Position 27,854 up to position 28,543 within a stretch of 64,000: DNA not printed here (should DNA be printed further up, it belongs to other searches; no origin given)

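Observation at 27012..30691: Candidate pathway for a C-methyl-branched 6-deoxyhexose: RmlB, then an FdtA-like ketoisomerase, then a TylCIII-like C-methyltransferase, then an SDR reductase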

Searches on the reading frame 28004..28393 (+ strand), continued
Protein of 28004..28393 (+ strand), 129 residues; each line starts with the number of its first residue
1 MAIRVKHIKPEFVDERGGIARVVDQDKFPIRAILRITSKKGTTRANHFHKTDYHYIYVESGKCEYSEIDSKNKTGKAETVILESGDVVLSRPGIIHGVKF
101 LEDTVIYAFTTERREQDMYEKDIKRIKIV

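Call 55: search_protein_families(library=ncbifam, proteins=[L033:7689-8747:+, L058:7678-8589:+, L033:10392-11348:+, L010:12715-13626:+], max_evalue=1e-10)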
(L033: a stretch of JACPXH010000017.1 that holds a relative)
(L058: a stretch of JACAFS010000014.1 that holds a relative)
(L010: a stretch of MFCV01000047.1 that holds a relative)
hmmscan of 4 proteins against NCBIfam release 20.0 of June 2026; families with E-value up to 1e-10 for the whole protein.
L033:7689-8747:+ (352 aa): 15 families
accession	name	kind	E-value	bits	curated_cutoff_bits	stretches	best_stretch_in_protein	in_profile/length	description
TIGR01181.1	dTDP_gluc_dehyt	equivalog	2.5e-120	401.4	365.1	1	9-333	2-321/321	dTDP-glucose 4,6-dehydratase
NF007490.0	PRK10084.1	subfamily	3e-85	286.4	649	1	9-334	3-345/361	dTDP-glucose 4,6-dehydratase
NF007582.0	PRK10217.1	equivalog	2.8e-83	279.9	698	1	7-334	2-342/355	dTDP-glucose 4,6-dehydratase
TIGR01179.1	galE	equivalog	2.5e-34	118.6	262.3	1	9-326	2-328/332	UDP-glucose 4-epimerase GalE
TIGR04180.1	EDH_00030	hypoth_equivalog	1.9e-33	115.8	475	1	9-310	1-296/297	NAD-dependent 4,6-dehydratase LegB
NF011728.1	PRK15181.1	equivalog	5.3e-25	88.1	760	1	9-326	18-340/348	Vi polysaccharide biosynthesis UDP-N-acetylglucosaminuronic acid C-4 epimerase TviC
NF007956.0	PRK10675.1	subfamily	1.2e-23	83.8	394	1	8-179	2-165/338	UDP-glucose 4-epimerase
TIGR02197.1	heptose_epim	equivalog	2.7e-22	79.3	274.6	1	9-325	1-315/316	ADP-glyceromanno-heptose 6-epimerase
TIGR02622.1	CDP_4_6_dhtase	equivalog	3.2e-22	79.2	278.45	1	7-325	5-332/352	CDP-glucose 4,6-dehydratase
NF047922.1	GDPFucSynFcl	equivalog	5.2e-16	59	500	1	108-327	74-305/308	GDP-L-fucose synthase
TIGR01472.1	gmd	equivalog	3.3e-15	56.2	415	1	51-285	40-281/342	GDP-mannose 4,6-dehydratase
TIGR03466.1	HpnA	hypoth_equivalog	2.3e-14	53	367.65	1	8-198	2-175/327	hopanoid-associated sugar epimerase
NF043036.1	ErythonDh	equivalog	3.7e-14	52.6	325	1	9-180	3-166/321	D-erythronate dehydrogenase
TIGR01214.1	rmlD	equivalog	3.7e-13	49.2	224.05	1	8-258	1-211/285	dTDP-4-dehydrorhamnose reductase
TIGR03589.1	PseB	equivalog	7.2e-12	44.9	407.75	1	7-142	5-128/324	UDP-N-acetylglucosamine 4,6-dehydratase (inverting)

L058:7678-8589:+ (303 aa): 17 families
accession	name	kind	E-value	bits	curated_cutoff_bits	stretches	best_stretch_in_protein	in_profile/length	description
TIGR01181.1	dTDP_gluc_dehyt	equivalog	2.1e-49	168.3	365.1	1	4-300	2-311/321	dTDP-glucose 4,6-dehydratase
TIGR04180.1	EDH_00030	hypoth_equivalog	3e-40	138.1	475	1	5-285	2-294/297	NAD-dependent 4,6-dehydratase LegB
TIGR01179.1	galE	equivalog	1.2e-31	109.8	262.3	1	5-302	3-327/332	UDP-glucose 4-epimerase GalE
TIGR02197.1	heptose_epim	equivalog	2.2e-27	96.1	274.6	1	5-302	2-315/316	ADP-glyceromanno-heptose 6-epimerase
NF007490.0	PRK10084.1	subfamily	1.5e-25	89.9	649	1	4-300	3-334/361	dTDP-glucose 4,6-dehydratase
NF011728.1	PRK15181.1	equivalog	5.6e-25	88.1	760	1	2-300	16-337/348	Vi polysaccharide biosynthesis UDP-N-acetylglucosaminuronic acid C-4 epimerase TviC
NF007582.0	PRK10217.1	equivalog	3.3e-24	85.6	698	1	1-300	1-331/355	dTDP-glucose 4,6-dehydratase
TIGR02622.1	CDP_4_6_dhtase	equivalog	3.5e-22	79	278.45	1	2-302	5-332/352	CDP-glucose 4,6-dehydratase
NF047922.1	GDPFucSynFcl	equivalog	4.2e-17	62.6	500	1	92-300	80-301/308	GDP-L-fucose synthase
NF042422.1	oxyalk_red_OleD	equivalog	6.3e-17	61.9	580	0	4-248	3-248/329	2-alkyl-3-oxoalkanoate reductase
NF008872.0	PRK11908.1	equivalog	6e-14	51.8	294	1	1-255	1-276/349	bifunctional UDP-4-keto-pentose/UDP-xylose synthase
TIGR01472.1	gmd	equivalog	9e-14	51.4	415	1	70-256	81-274/342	GDP-mannose 4,6-dehydratase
NF042423.1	oxyalk_red_Shew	equivalog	6.8e-13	48.4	580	0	2-239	9-238/331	2-alkyl-3-oxoalkanoate reductase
NF043036.1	ErythonDh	equivalog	7.9e-13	48.3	325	1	4-156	3-164/321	D-erythronate dehydrogenase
NF008360.0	PRK11150.1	equivalog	3.7e-12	46.1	452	1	5-268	3-271/310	ADP-glyceromanno-heptose 6-epimerase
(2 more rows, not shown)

L033:10392-11348:+ (318 aa): 9 families
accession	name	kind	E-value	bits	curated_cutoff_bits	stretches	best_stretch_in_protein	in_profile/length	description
NF040723.1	UDP-GlcNAcDh_Arch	equivalog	3.8e-39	135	450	1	4-308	1-291/302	UDP-N-acetylglucosamine 3-dehydrogenase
TIGR04380.1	myo_inos_iolG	equivalog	1e-32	113.4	355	1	4-316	2-321/330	inositol 2-dehydrogenase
NF008607.0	PRK11579.1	subfamily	7.6e-24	84.3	330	1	2-155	3-153/346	oxidoreductase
NF041392.1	XylDh_Gfo6_Halo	equivalog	7.1e-19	67.8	350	1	2-151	15-168/350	D-xylose 1-dehydrogenase Gfo6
NF052679.1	InsChiInosDhIolG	equivalog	2.4e-16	59.7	540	1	4-183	3-187/343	bifunctional inositol 2-dehydrogenase/D-chiro-inositol 1-dehydrogenase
NF052479.1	LevoglcsnDh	equivalog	2.6e-16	59.3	650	1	53-149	61-157/386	levoglucosan dehydrogenase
NF007574.0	PRK10206.1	equivalog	3.5e-16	59.2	352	1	4-240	3-244/345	oxidoreductase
NF058561.1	BT_2158_fam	equivalog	1.7e-14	53.3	750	1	5-151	37-182/487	glycoside 3-dehydrogenase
NF058563.1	BT_2159_fam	equivalog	2.1e-11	43.5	650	1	4-157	1-154/350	disaccharide 3-dehydrogenase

L010:12715-13626:+ (303 aa): 2 families
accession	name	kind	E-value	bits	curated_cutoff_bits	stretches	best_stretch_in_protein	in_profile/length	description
NF040723.1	UDP-GlcNAcDh_Arch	equivalog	2.8e-32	112.5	450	1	3-292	2-293/302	UDP-N-acetylglucosamine 3-dehydrogenase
TIGR04380.1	myo_inos_iolG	equivalog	2.1e-12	46.6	355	0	1-139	1-146/330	inositol 2-dehydrogenase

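Call 63: search_protein_representatives(alignment_id=A1)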
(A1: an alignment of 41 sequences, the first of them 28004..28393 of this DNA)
Query: 41 sequences, 130 profile positions. Proteins with E-value up to 0.001 (for the whole library): 1331; up to 1e-10: 511; up to 1e-30: 10. The best 150 are listed.
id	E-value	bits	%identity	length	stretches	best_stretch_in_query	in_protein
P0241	8.8e-56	203.5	-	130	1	1-129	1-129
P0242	1.4e-52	193.1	-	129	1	1-130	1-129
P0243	1.8e-52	192.8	-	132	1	1-128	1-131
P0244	8.2e-48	177.7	-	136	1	1-129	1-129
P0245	1.2e-42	161.0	-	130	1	5-129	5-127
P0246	6.8e-39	148.9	-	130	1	1-128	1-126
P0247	7.3e-39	148.8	-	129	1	1-129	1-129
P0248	2.0e-38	147.4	-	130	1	5-129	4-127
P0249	2.8e-37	143.6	-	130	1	5-129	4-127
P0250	5.8e-37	142.6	-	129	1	1-129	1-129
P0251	1.8e-29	118.4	-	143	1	10-129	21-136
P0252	2.7e-29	117.8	-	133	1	6-129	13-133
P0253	3.8e-29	117.3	-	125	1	4-129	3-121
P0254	6.2e-29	116.7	-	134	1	5-128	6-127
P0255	1.2e-28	115.8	-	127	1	1-128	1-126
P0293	2.6e-23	98.5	-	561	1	9-126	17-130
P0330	3.3e-21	91.7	-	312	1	7-127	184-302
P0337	6.1e-21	90.8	-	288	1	4-128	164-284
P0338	7.2e-21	90.6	-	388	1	12-126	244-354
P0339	8.0e-21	90.4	-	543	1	4-126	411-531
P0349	1.7e-20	89.4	-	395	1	7-126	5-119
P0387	6.1e-19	84.3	-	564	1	3-128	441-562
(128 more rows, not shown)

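Call 64: search_protein_families(library=pfam, proteins=[P0293, P0339, P0387, P0338, P0349, P0330, P0337, L022:3180-4784:+], max_evalue=0.001)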
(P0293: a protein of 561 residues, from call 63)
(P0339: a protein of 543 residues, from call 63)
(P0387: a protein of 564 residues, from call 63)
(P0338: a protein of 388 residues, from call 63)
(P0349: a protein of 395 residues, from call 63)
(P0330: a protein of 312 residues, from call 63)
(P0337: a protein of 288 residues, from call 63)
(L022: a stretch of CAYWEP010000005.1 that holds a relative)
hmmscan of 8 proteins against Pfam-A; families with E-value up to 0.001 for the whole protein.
P0293 (561 aa): 8 families
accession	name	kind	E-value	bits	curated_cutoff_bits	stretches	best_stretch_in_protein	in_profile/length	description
PF08484.17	Methyltransf_14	-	1.4e-48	165.2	23.5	1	395-556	1-160/160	C-methyltransferase C-terminal domain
PF08421.16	Methyltransf_13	-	8.2e-17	61.6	31.3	1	158-216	1-62/62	Putative zinc binding domain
PF13489.12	Methyltransf_23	-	3.2e-12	46.9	27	1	246-390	20-163/164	Methyltransferase domain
PF08242.18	Methyltransf_12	-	4.9e-09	37.2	30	1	253-344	1-97/98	Methyltransferase domain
PF08241.18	Methyltransf_11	-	3.3e-07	31.3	21.2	1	254-347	2-95/95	Methyltransferase domain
PF13649.12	Methyltransf_25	-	3.6e-06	28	27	1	252-343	1-97/97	Methyltransferase domain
PF07883.17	Cupin_2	-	4.5e-06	26.7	27.2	1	46-107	8-61/70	Cupin domain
PF14667.12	Polysacc_synt_C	-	0.00091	19.8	28.7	0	21-71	2-53/111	Polysaccharide biosynthesis C-terminal domain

P0339 (543 aa): 7 families
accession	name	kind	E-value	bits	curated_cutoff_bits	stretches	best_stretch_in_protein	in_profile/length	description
PF08484.17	Methyltransf_14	-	1.9e-45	155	23.5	1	244-397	2-158/160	C-methyltransferase C-terminal domain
PF08421.16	Methyltransf_13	-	5.7e-22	78.1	31.3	1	3-64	1-62/62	Putative zinc binding domain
PF13489.12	Methyltransf_23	-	1.1e-12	48.5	27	1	95-237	20-162/164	Methyltransferase domain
PF07883.17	Cupin_2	-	2.9e-06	27.4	27.2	1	440-502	2-55/70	Cupin domain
PF14667.12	Polysacc_synt_C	-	1e-05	26.1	28.7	1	419-512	1-94/111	Polysaccharide biosynthesis C-terminal domain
PF00190.28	Cupin_1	-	0.00018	21.6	22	1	440-519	37-116/151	Cupin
PF08242.18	Methyltransf_12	-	0.00034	21.7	30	1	102-193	1-98/98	Methyltransferase domain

P0387 (564 aa): 10 families
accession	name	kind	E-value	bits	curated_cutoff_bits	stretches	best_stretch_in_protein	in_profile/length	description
PF08484.17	Methyltransf_14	-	1.8e-47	161.5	23.5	1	251-409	2-160/160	C-methyltransferase C-terminal domain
PF08421.16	Methyltransf_13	-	1.3e-18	67.3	31.3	1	10-71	1-62/62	Putative zinc binding domain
PF13489.12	Methyltransf_23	-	4.6e-13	49.7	27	1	108-238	27-156/164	Methyltransferase domain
PF08242.18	Methyltransf_12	-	3.9e-09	37.6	30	1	108-200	1-98/98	Methyltransferase domain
PF07883.17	Cupin_2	-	1.1e-07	31.9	27.2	1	470-540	2-66/70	Cupin domain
PF08241.18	Methyltransf_11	-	2.4e-07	31.7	21.2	1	108-202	1-95/95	Methyltransferase domain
PF00190.28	Cupin_1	-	2.4e-07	30.9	22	1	471-549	38-119/151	Cupin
PF13649.12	Methyltransf_25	-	1e-05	26.6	27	1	108-198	2-97/97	Methyltransferase domain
PF14667.12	Polysacc_synt_C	-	0.00022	21.8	28.7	1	451-541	2-94/111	Polysaccharide biosynthesis C-terminal domain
PF13847.12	Methyltransf_31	-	0.00056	20.1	27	0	109-214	9-122/145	Methyltransferase domain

P0338 (388 aa): 2 families
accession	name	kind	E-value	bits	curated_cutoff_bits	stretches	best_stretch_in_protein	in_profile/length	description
PF14667.12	Polysacc_synt_C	-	2.5e-05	24.8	28.7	1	244-331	1-90/111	Polysaccharide biosynthesis C-terminal domain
PF06052.18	3-HAO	-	0.00057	20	25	0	236-365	5-133/151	3-hydroxyanthranilic acid dioxygenase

P0349 (395 aa): 11 families
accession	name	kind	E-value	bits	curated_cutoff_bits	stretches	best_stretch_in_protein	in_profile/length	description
PF13649.12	Methyltransf_25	-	1.7e-20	73.9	27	1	180-275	1-97/97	Methyltransferase domain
PF13489.12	Methyltransf_23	-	3.2e-17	63.2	27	1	167-366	11-163/164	Methyltransferase domain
PF08241.18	Methyltransf_11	-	2.8e-16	60.4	21.2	1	181-279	1-95/95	Methyltransferase domain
PF08242.18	Methyltransf_12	-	5.4e-14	53.1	30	1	181-277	1-98/98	Methyltransferase domain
PF13847.12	Methyltransf_31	-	1.3e-10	41.6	27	1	179-283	6-113/145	Methyltransferase domain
PF02353.26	CMAS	-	1.5e-08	34.8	27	1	158-278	44-163/273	Mycolic acid cyclopropane synthetase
PF01209.24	Ubie_methyltran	-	1.7e-06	28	20.1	1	170-278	41-150/233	ubiE/COQ5 methyltransferase family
PF01728.25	FtsJ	-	3.3e-05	24.3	24.1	1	165-224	9-70/181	FtsJ-like methyltransferase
PF07883.17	Cupin_2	-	0.00036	20.6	27.2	1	33-99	4-64/70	Cupin domain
PF05724.17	TPMT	-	0.00041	20.5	26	1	170-218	31-79/218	Thiopurine S-methyltransferase (TPMT)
PF14667.12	Polysacc_synt_C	-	0.00073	20.1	28.7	0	11-50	2-41/111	Polysaccharide biosynthesis C-terminal domain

P0330 (312 aa): 1 family
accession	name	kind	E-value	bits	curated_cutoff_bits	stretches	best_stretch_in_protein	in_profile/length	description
PF14667.12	Polysacc_synt_C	-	0.00029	21.4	28.7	1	190-256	2-67/111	Polysaccharide biosynthesis C-terminal domain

P0337 (288 aa): 5 families
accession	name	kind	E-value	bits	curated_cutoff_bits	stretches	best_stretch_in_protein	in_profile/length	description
PF08484.17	Methyltransf_14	-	9.2e-43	146.2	23.5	1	4-150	16-160/160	C-methyltransferase C-terminal domain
PF00190.28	Cupin_1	-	7.3e-08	32.6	22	1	196-263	41-111/151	Cupin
PF14667.12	Polysacc_synt_C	-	1.2e-07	32.3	28.7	1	173-264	2-95/111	Polysaccharide biosynthesis C-terminal domain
PF07883.17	Cupin_2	-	4.7e-07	29.9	27.2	1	202-258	12-60/70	Cupin domain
PF05523.17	FdtA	-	0.00032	20.9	23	1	194-252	39-95/131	WxcM-like, C-terminal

L022:3180-4784:+ (534 aa): 6 families
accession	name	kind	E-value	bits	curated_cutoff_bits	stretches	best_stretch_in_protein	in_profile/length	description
PF08484.17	Methyltransf_14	-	2.9e-40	138.1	23.5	1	239-387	1-154/160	C-methyltransferase C-terminal domain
PF13489.12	Methyltransf_23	-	2.2e-19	70.2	27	1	78-227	2-156/164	Methyltransferase domain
PF08421.16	Methyltransf_13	-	7.5e-16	58.5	31.3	1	7-64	1-62/62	Putative zinc binding domain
PF08241.18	Methyltransf_11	-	6.1e-10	40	21.2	1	100-191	1-95/95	Methyltransferase domain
PF08242.18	Methyltransf_12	-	1.9e-08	35.4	30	1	100-188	1-97/98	Methyltransferase domain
PF13649.12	Methyltransf_25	-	3.9e-07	31.1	27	1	99-187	1-97/97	Methyltransferase domain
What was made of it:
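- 28004..28393 (+): 129-aa single-domain cupin of a distinct family, FdtA/QdtA-like. It is a candidate NDP-ketosugar 3,4-ketoisomerase; an epimerase role is the rival reading. The domain is fused to the C-methyltransferase in P0293, P0339, P0387 and L022 (call 64).
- On FdtA/QdtA/WxcM-C 3,4-ketoisomerase (PF05523): One fused homolog scores 20.9 bits, below the 23-bit cut-off (call 64).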
